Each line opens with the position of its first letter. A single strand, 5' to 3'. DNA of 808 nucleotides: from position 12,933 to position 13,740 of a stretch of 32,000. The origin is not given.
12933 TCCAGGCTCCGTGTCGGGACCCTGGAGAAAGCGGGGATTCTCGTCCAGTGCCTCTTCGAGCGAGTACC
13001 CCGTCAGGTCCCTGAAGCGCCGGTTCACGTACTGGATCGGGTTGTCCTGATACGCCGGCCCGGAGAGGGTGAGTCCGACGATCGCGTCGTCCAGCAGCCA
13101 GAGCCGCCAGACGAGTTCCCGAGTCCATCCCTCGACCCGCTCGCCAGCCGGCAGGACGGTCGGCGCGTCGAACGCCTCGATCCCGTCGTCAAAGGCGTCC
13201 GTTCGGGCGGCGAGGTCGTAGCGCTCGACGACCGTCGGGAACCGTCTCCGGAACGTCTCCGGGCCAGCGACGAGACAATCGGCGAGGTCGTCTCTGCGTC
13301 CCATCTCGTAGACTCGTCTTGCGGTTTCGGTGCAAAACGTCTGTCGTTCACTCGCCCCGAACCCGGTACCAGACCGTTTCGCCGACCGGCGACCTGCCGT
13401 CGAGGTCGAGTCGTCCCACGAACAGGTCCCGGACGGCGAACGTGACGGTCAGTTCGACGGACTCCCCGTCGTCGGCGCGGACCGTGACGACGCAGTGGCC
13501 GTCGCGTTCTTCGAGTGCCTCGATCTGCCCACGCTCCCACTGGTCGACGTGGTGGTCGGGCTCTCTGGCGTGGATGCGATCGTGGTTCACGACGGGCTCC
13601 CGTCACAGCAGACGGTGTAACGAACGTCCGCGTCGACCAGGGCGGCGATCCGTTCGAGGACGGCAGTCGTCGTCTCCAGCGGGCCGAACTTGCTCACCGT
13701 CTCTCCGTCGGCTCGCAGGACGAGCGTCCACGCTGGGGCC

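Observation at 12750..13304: Short LOV domain protein with the photoactive cysteine replaced by proline (NPRFLQ)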

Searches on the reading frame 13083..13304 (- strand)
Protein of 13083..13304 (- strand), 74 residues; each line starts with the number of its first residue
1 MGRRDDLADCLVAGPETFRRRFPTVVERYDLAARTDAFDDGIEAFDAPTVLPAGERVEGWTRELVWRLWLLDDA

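Call 43: search_solved_structures(query=A3, max_evalue=10)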
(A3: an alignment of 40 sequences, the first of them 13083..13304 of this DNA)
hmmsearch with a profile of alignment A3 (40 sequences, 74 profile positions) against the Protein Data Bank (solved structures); distinct sequences matched with E-value up to 10: 4.
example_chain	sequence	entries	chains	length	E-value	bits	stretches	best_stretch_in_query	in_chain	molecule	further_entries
2kjh_A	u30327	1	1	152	1.2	13.3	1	3-32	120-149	Ubiquitin/ISG15-conjugating enzyme E2 L6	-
8oif_L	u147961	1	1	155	1.3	13.3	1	3-32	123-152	Ubiquitin/ISG15-conjugating enzyme E2 L6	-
1wzv_A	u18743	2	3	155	1.3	13.3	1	3-32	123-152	Ubiquitin-conjugating enzyme E2 L6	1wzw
9lw4_B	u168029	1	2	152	1.3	13.2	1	3-32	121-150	Ubiquitin/ISG15-conjugating enzyme E2 L6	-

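Call 48: search_protein_representatives(alignment_id=A3)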
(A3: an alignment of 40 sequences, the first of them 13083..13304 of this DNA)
Query: 40 sequences, 74 profile positions. Proteins with E-value up to 0.001 (for the whole library): 16; up to 1e-10: 2; up to 1e-30: 0. The best 16 are listed.
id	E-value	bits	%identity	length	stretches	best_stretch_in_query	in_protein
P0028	2.2e-19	86.3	-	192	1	1-74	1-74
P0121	2.0e-16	76.8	-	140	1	1-74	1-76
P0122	2.4e-10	57.3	-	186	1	1-74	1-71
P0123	4.0e-10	56.6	-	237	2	14-74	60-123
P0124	5.8e-10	56.1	-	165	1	1-74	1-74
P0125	2.6e-09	54.0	-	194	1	2-74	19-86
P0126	6.3e-09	52.7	-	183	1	1-74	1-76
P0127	2.0e-08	51.1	-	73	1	1-66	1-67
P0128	6.7e-07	46.2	-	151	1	5-74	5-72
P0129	1.8e-05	41.7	-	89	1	3-74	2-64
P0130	2.6e-05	41.1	-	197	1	1-74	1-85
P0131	5.1e-05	40.2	-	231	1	2-74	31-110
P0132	6.0e-05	40.0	-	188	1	5-74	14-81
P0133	7.3e-05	39.7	-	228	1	12-73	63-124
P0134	1.2e-04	39.0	-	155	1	3-74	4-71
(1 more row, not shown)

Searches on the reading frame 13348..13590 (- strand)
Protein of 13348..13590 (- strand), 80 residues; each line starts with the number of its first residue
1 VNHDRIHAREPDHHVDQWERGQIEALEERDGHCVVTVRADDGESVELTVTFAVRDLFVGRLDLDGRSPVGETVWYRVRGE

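Call 3: search_protein_families(library=pfam, proteins=[window:13348-13590:-], max_evalue=1)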
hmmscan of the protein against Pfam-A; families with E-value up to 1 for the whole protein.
window:13348-13590:- (80 aa): 2 families
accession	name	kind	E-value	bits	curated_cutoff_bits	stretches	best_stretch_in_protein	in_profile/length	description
PF25260.1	DUF7861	-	9.2e-40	135.2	27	1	1-76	1-78/79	Family of unknown function (DUF7861)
PF03459.23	TOBE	-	0.013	16.1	22.3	1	20-50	8-38/64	TOBE domain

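Call 4: search_protein_families(library=ncbifam, proteins=[window:13348-13590:-], max_evalue=1)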
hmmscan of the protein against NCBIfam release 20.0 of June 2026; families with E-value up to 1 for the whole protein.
window:13348-13590:- (80 aa): 1 family
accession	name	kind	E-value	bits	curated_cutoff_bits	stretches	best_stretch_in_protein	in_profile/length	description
NF004548.0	PRK05892.1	equivalog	0.1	12.5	126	1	24-72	78-128/158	nucleoside diphosphate kinase regulator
